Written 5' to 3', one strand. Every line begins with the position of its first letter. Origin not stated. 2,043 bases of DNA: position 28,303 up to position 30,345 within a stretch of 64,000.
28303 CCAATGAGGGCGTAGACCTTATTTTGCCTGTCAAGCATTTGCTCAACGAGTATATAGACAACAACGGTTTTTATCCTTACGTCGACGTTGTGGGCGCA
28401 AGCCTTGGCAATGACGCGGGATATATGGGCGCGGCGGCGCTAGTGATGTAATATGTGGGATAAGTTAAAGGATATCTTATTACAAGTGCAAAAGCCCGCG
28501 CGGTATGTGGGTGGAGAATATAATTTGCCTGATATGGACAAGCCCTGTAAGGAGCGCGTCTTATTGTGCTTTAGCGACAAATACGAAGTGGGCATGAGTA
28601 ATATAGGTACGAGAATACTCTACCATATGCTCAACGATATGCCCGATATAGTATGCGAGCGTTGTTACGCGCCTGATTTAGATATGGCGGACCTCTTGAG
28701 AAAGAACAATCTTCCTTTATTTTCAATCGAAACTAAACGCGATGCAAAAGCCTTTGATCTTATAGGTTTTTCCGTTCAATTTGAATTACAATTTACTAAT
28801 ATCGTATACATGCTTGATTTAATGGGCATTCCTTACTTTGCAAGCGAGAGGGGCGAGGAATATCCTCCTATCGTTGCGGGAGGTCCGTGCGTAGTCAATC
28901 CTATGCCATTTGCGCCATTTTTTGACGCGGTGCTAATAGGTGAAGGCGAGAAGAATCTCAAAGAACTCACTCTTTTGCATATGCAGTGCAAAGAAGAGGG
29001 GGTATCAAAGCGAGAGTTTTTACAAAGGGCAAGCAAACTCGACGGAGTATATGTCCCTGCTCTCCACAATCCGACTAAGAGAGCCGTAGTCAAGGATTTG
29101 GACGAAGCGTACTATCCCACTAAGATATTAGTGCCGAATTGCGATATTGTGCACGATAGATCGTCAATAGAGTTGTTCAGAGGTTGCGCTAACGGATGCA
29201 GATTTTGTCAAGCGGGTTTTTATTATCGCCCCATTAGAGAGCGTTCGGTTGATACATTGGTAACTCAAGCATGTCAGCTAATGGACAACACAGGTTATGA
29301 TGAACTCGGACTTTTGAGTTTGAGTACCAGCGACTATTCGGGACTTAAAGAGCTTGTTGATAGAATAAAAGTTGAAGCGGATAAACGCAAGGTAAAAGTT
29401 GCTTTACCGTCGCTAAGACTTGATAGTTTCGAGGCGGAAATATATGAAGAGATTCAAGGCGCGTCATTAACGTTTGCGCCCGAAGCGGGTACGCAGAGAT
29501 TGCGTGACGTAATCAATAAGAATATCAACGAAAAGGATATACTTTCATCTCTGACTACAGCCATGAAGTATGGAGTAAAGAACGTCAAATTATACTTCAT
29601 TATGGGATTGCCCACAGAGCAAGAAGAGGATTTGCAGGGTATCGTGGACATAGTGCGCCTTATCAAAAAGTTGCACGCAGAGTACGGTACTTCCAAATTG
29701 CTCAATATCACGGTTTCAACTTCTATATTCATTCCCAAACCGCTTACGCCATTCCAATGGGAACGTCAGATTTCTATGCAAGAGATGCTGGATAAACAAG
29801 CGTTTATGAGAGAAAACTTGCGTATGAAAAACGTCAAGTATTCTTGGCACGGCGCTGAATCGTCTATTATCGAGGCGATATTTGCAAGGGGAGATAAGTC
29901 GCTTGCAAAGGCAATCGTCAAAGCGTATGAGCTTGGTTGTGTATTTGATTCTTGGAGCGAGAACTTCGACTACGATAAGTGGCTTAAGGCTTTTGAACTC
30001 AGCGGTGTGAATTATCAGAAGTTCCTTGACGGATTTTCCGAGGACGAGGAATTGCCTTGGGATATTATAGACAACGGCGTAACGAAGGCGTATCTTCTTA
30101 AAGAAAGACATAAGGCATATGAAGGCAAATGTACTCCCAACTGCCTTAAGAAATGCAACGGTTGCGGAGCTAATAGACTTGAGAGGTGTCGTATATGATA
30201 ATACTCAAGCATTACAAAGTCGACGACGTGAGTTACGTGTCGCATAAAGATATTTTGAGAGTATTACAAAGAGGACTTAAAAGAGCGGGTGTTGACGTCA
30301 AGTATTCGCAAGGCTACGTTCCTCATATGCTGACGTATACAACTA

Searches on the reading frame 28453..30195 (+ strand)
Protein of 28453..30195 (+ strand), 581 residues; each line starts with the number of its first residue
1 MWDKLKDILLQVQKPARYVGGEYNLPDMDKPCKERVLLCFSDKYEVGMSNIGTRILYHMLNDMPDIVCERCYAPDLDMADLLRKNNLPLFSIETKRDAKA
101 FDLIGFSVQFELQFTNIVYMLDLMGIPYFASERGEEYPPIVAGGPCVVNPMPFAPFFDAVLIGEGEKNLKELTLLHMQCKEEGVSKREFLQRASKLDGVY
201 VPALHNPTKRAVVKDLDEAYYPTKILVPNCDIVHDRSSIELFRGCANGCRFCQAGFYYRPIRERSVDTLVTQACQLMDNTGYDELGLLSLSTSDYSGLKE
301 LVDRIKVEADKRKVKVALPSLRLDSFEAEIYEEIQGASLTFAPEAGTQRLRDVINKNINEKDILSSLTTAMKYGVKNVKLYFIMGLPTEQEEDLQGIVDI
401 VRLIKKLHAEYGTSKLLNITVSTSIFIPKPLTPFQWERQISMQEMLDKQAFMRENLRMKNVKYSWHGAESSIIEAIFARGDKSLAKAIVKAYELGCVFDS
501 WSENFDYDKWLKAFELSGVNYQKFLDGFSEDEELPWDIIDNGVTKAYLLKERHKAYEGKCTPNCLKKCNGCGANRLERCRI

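Call 60: search_protein_families(library=ncbifam, proteins=[window:28453-30195:+], max_evalue=0.00001)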
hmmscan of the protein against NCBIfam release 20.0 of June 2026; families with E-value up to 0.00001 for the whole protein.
window:28453-30195:+ (581 aa): 8 families
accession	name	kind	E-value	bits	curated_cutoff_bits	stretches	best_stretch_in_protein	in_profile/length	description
TIGR03960.1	rSAM_fuse_unch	hypoth_equivalog_domain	4.3e-212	705.9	462.3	1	6-577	1-601/605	TIGR03960 family B12-binding radical SAM protein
TIGR04013.1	B12_SAM_MJ_1487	hypoth_equivalog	3.7e-17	62.2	251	1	139-447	72-366/382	TIGR04013 family B12-binding domain/radical SAM domain-containing protein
TIGR04014.1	B12_SAM_MJ_0865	equivalog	2.8e-16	59.4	360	1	134-401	65-333/434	methyl-coenzyme M reductase glutamine C-methyltransferase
NF050148.1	rSAM_ApyD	equivalog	6e-12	44.8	750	1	207-401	170-363/645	RiPP biosynthesis radical SAM protein ApyD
TIGR04190.1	B12_SAM_Ta0216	equivalog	1.8e-08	33.4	500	1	330-421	320-409/554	TIGR04190 family B12-binding domain/radical SAM domain protein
TIGR01579.1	MiaB-like-C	equivalog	3.4e-08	33.1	357.05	1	233-405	137-319/416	tRNA (N(6)-L-threonylcarbamoyladenosine(37)-C(2))-methylthiotransferase MtaB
TIGR00089.1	TIGR00089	subfamily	8.5e-07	28.1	251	1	235-405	139-319/429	MiaB/RimO family radical SAM methylthiotransferase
TIGR04385.1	B12_rSAM_cofa1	equivalog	9.5e-07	28.4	450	1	238-411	197-371/438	B12 lower ligand biosynthesis radical SAM protein BzaD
